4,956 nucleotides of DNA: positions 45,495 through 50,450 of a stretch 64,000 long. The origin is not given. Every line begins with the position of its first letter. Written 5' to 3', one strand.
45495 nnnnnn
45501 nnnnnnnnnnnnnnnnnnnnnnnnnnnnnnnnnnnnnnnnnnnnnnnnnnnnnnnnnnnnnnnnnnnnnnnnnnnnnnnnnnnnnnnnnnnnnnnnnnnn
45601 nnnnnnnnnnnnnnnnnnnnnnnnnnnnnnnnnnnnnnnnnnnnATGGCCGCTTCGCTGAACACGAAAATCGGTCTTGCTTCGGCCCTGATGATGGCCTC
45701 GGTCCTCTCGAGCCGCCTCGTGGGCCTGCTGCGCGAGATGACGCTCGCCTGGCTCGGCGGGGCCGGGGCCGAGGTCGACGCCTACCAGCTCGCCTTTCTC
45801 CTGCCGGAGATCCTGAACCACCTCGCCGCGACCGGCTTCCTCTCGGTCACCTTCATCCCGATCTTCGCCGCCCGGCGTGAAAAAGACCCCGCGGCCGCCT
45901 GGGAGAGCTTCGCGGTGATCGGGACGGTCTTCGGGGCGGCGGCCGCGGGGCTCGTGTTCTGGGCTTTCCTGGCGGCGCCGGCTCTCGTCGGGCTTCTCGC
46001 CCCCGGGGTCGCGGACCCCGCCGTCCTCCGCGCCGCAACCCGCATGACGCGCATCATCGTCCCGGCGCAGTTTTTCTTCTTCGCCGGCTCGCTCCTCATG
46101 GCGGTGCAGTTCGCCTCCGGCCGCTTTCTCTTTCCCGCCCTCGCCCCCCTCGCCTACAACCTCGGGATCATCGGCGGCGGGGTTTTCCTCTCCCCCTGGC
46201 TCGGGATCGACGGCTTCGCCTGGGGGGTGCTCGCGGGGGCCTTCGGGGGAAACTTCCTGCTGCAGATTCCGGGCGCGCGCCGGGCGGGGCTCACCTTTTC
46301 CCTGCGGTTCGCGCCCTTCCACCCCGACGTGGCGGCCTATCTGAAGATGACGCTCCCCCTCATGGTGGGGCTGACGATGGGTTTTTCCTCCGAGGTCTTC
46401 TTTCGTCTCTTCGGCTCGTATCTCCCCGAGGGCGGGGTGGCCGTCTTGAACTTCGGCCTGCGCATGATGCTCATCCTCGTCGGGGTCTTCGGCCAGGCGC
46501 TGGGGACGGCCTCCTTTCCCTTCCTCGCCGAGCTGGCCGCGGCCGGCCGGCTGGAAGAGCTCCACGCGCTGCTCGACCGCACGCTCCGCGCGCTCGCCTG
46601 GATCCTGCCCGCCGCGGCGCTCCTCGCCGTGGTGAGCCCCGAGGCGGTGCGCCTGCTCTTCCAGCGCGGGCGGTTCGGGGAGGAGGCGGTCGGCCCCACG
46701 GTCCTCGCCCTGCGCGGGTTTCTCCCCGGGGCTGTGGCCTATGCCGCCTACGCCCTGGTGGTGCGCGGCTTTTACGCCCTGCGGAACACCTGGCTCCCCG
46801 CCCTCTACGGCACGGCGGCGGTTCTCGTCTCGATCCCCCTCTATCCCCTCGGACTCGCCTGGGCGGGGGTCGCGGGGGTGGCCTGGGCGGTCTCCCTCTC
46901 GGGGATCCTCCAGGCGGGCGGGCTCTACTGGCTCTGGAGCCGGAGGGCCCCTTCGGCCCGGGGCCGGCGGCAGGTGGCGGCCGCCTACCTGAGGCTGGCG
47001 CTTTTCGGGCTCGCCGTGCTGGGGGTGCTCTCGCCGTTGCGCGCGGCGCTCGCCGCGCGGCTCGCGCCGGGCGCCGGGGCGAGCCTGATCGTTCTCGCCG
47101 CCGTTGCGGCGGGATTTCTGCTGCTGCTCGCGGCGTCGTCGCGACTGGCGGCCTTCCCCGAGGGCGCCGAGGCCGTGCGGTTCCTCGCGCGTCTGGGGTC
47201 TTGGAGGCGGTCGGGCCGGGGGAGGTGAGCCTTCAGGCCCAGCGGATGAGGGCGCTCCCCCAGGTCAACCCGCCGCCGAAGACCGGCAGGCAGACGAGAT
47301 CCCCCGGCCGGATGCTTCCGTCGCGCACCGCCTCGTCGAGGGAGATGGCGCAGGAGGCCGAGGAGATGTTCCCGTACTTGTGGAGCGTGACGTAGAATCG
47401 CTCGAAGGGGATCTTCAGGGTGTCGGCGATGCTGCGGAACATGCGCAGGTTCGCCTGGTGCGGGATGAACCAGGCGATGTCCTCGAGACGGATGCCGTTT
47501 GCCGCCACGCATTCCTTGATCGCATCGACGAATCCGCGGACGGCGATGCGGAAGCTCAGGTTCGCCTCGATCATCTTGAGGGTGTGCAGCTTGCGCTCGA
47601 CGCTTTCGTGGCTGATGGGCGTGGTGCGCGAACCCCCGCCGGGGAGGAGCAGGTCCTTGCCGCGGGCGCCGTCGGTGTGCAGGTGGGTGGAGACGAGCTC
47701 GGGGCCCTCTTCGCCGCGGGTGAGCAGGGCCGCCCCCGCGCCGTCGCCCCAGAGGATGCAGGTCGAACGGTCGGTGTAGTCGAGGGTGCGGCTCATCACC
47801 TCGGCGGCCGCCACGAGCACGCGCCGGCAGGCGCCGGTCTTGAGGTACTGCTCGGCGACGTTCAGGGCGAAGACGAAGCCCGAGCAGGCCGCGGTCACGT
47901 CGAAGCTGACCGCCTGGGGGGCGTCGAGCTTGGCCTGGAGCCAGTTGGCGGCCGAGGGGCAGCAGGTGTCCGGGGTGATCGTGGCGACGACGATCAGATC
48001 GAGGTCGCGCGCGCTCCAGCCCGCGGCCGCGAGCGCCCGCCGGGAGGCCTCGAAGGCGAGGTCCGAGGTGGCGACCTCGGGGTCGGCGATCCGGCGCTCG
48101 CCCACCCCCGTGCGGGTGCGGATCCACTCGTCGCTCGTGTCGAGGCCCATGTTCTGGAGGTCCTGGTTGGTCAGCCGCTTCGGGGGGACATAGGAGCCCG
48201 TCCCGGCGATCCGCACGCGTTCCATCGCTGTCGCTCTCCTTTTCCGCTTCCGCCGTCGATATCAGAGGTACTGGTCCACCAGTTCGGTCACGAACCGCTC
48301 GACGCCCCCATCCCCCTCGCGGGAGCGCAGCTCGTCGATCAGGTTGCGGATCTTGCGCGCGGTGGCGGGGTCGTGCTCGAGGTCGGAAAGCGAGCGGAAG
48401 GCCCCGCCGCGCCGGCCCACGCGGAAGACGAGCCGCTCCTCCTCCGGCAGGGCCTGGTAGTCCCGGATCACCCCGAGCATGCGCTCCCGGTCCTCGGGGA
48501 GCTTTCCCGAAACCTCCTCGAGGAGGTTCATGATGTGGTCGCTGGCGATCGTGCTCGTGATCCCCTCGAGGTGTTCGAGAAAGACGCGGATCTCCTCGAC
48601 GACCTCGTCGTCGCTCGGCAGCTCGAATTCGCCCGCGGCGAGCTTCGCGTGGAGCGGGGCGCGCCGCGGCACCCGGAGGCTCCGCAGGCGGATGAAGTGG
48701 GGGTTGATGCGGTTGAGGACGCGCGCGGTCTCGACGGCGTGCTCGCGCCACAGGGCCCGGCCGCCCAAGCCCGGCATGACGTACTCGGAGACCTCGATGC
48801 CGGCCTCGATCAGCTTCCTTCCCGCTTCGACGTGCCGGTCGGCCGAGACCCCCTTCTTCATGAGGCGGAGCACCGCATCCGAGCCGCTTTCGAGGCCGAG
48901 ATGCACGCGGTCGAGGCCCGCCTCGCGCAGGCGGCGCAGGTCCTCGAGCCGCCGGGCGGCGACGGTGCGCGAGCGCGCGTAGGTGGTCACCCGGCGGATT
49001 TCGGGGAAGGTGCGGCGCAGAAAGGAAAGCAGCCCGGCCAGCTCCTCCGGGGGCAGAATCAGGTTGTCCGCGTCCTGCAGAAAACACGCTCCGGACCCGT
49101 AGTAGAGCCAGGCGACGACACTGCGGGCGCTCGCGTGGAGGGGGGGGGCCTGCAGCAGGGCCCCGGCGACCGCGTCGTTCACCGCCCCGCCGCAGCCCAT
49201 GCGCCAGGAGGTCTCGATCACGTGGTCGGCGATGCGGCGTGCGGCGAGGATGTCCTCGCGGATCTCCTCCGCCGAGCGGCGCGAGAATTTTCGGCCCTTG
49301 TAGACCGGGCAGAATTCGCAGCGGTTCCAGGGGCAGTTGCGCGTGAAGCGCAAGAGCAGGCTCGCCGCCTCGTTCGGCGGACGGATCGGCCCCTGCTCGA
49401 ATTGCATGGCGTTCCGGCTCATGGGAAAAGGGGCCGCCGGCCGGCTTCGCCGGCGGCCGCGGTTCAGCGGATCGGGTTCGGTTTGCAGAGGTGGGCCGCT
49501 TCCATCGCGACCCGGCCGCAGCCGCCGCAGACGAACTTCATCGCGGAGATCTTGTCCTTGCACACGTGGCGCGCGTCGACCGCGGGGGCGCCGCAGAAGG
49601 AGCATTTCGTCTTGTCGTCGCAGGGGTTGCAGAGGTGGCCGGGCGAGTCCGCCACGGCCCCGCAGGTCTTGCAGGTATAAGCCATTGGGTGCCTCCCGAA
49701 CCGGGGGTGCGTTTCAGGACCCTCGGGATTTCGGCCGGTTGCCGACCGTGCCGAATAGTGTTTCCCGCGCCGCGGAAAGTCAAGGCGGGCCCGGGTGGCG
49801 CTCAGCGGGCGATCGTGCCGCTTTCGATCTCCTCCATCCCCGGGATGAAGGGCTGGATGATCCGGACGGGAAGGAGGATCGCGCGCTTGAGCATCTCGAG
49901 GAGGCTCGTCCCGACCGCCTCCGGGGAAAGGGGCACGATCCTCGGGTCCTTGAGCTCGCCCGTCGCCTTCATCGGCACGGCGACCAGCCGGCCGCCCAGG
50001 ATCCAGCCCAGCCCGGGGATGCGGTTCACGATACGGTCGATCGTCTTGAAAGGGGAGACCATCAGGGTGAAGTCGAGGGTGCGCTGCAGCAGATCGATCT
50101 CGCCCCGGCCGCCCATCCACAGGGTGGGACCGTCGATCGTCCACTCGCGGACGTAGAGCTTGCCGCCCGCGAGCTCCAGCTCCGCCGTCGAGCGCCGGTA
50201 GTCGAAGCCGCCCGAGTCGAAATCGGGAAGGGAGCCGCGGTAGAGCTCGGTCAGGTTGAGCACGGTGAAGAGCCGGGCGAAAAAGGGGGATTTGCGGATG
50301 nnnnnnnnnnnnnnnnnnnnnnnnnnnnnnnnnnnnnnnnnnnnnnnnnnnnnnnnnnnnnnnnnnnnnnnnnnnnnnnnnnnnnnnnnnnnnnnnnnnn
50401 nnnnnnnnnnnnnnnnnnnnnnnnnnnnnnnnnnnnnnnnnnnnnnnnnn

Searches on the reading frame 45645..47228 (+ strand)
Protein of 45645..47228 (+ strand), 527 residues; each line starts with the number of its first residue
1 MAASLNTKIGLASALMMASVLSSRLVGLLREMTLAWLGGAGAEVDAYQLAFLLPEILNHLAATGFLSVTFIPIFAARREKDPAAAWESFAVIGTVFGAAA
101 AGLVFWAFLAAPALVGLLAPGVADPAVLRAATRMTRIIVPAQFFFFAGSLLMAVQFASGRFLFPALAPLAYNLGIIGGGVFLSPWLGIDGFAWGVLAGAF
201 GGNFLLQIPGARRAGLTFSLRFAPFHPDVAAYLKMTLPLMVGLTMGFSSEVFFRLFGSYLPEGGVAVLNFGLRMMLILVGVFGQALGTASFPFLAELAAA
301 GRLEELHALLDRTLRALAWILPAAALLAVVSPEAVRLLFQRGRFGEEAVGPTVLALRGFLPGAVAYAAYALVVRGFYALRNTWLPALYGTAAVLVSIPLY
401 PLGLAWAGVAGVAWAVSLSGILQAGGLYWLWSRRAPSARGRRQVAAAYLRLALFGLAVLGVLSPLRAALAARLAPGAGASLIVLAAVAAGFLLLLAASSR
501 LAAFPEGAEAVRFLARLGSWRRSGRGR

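Call 3: search_protein_families(library=pfam, proteins=[window:45645-47228:+], max_evalue=0.01)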
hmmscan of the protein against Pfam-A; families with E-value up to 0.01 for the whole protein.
window:45645-47228:+ (527 aa): 1 family
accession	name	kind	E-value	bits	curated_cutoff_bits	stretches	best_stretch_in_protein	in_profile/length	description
PF03023.19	MurJ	-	1.9e-65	221.7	27.4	1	39-462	6-433/451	Lipid II flippase MurJ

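Call 4: search_protein_families(library=ncbifam, proteins=[window:45645-47228:+], max_evalue=0.01)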
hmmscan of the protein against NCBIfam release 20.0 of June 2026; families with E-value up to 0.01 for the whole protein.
window:45645-47228:+ (527 aa): 1 family
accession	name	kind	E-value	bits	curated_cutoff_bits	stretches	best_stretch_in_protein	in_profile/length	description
TIGR01695.1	murJ_mviN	equivalog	9e-72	242.4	235.55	1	13-498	6-495/506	murein biosynthesis integral membrane protein MurJ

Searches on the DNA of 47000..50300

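Call 58: search_rna_families(source=window, start=47000, end=50300, threshold=evalue, max_evalue=1)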
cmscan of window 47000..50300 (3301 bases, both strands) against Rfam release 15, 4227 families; matches with E-value up to 1: 0.
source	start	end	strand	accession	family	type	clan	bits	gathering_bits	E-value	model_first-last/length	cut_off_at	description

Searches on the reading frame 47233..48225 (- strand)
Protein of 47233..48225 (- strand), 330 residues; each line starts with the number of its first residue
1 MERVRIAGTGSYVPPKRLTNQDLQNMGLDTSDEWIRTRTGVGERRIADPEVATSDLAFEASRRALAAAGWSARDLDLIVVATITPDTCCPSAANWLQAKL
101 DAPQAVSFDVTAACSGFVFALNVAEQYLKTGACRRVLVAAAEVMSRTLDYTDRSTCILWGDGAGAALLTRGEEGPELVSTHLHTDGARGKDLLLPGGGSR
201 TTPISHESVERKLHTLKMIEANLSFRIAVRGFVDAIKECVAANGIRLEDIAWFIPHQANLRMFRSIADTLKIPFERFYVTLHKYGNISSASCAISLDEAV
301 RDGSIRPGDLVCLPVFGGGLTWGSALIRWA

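Call 3: search_protein_families(library=pfam, proteins=[window:47233-48225:-], max_evalue=0.01)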
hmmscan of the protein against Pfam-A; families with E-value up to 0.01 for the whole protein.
window:47233-48225:- (330 aa): 3 families
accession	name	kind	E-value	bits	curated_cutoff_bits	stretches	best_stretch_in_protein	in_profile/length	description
PF08541.16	ACP_syn_III_C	-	8.5e-34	116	26.6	1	241-329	2-90/90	3-Oxoacyl-[acyl-carrier-protein (ACP)] synthase III C terminal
PF08545.16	ACP_syn_III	-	1e-29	102.7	24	1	108-186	1-80/80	3-Oxoacyl-[acyl-carrier-protein (ACP)] synthase III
PF00108.29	Thiolase_N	-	1.6e-05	24.9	26.4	1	37-149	7-120/260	Thiolase, N-terminal domain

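Call 4: search_protein_families(library=ncbifam, proteins=[window:47233-48225:-], max_evalue=0.01)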
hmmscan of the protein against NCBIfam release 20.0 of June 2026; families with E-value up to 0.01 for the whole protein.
window:47233-48225:- (330 aa): 25 families
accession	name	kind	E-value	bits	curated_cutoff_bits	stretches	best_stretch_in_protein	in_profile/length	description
NF006829.0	PRK09352.1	subfamily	1.4e-114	382.4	249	1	2-329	3-321/322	beta-ketoacyl-ACP synthase 3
TIGR00747.1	fabH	subfamily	2.8e-109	365.1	292.1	1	3-329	2-322/322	beta-ketoacyl-ACP synthase III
NF004623.0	PRK05963.1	equivalog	1.3e-66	225.2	437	1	3-328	5-327/328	beta-ketoacyl-ACP synthase III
NF005541.0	PRK07204.1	equivalog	3.7e-52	177.7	402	1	2-326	3-326/329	beta-ketoacyl-ACP synthase III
NF005308.0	PRK06840.1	equivalog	1.5e-50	172.2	315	1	3-329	4-335/339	3-oxoacyl-ACP synthase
NF005703.0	PRK07515.1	equivalog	2.4e-34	118.8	304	1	45-328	88-371/373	beta-ketoacyl-ACP synthase III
NF009519.0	PRK12880.1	equivalog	1e-30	107.3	436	1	5-328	9-337/353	beta-ketoacyl-ACP synthase III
NF006720.0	PRK09258.1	equivalog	2.7e-29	102.5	285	1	28-329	36-338/338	3-oxoacyl-ACP synthase III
NF005293.2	PRK06816.1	subfamily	1.6e-17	63.6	450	2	223-313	265-360/378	StlD/DarB family beta-ketosynthase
NF003274.0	PRK04262.1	equivalog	1.7e-16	60.2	244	2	3-143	2-142/347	hydroxymethylglutaryl-CoA synthase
NF053539.1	resorcinol_DarB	exception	2e-15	56.8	550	2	213-315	255-361/377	dialkylresorcinol biosynthesis protein DarB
NF042429.2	DHPHCoAsyn_DpgA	equivalog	1.8e-10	40.2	425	1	235-329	253-350/350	3,5-dihydroxyphenylacetyl-CoA synthase DpgA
TIGR00748.1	HMG_CoA_syn_Arc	equivalog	1.1e-07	31.4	353.35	1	4-142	2-140/345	hydroxymethylglutaryl-CoA synthase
NF004811.0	PRK06158.1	subfamily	1.3e-06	27.7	421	1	49-139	24-110/384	acetyl-CoA acetyltransferase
TIGR01930.1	AcCoA-C-Actrans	subfamily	1.1e-05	24.6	240.55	1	38-153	6-122/385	acetyl-CoA C-acyltransferase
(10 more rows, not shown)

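Call 53: search_solved_structures(query=window:47233-48225:-, max_evalue=1e-30)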
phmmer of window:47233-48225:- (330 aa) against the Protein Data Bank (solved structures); distinct sequences matched with E-value up to 1e-30: 41.
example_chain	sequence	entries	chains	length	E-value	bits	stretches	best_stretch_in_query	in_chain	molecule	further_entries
6x7r_A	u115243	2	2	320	8.7e-86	291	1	5-329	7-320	3-oxoacyl-[acyl-carrier-protein] synthase 3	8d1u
1hn9_A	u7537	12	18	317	9e-86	291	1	5-329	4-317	BETA-KETOACYL-ACYL CARRIER PROTEIN SYNTHASE III | 3-oxoacyl-[acyl-carrier-protein] synthase III | 3-oxoacyl-[acyl-carrier-protein] synthase 3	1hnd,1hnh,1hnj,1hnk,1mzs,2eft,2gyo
9ka2_A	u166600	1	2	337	1e-85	290.8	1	5-329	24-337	Beta-ketoacyl-[acyl-carrier-protein] synthase III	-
3il9_A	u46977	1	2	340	1.1e-85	290.7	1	5-329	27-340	3-oxoacyl-[acyl-carrier-protein] synthase 3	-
1ebl_A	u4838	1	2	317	4.1e-85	288.8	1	5-329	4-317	BETA-KETOACYL-ACP SYNTHASE III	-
9ka5_A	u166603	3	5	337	4.4e-84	285.4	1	5-329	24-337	Beta-ketoacyl-[acyl-carrier-protein] synthase III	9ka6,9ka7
2ebd_A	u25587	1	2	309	5.5e-81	275.3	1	5-329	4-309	3-oxoacyl-[acyl-carrier-protein] synthase 3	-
3il3_A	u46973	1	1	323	5.3e-80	272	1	5-329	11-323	3-oxoacyl-[acyl-carrier-protein] synthase 3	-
4dfe_A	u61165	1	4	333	1.3e-78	267.4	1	5-329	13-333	3-oxoacyl-[acyl-carrier-protein] synthase 3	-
4nhd_A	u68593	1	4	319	3.3e-78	266.1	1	5-328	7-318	3-oxoacyl-[acyl-carrier-protein] synthase 3 protein 1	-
4ylt_A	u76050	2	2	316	1.7e-77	263.8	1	5-329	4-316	3-oxoacyl-[acyl-carrier-protein] synthase 3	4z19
8vd9_A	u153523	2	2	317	6e-74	252.1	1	2-329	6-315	Beta-ketoacyl-[acyl-carrier-protein] synthase III 1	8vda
1zow_A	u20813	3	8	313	2.3e-70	240.3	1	4-329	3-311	3-oxoacyl-[acyl-carrier-protein] synthase III | 3-oxoacyl-[acyl-carrier-protein] synthase 3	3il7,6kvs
4wzu_A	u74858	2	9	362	8.1e-70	238.5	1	5-329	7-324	3-oxoacyl-[acyl-carrier-protein] synthase 3 protein 2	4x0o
4x9k_A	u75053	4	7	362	1.5e-68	234.4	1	5-329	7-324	3-oxoacyl-[acyl-carrier-protein] synthase 3 protein 2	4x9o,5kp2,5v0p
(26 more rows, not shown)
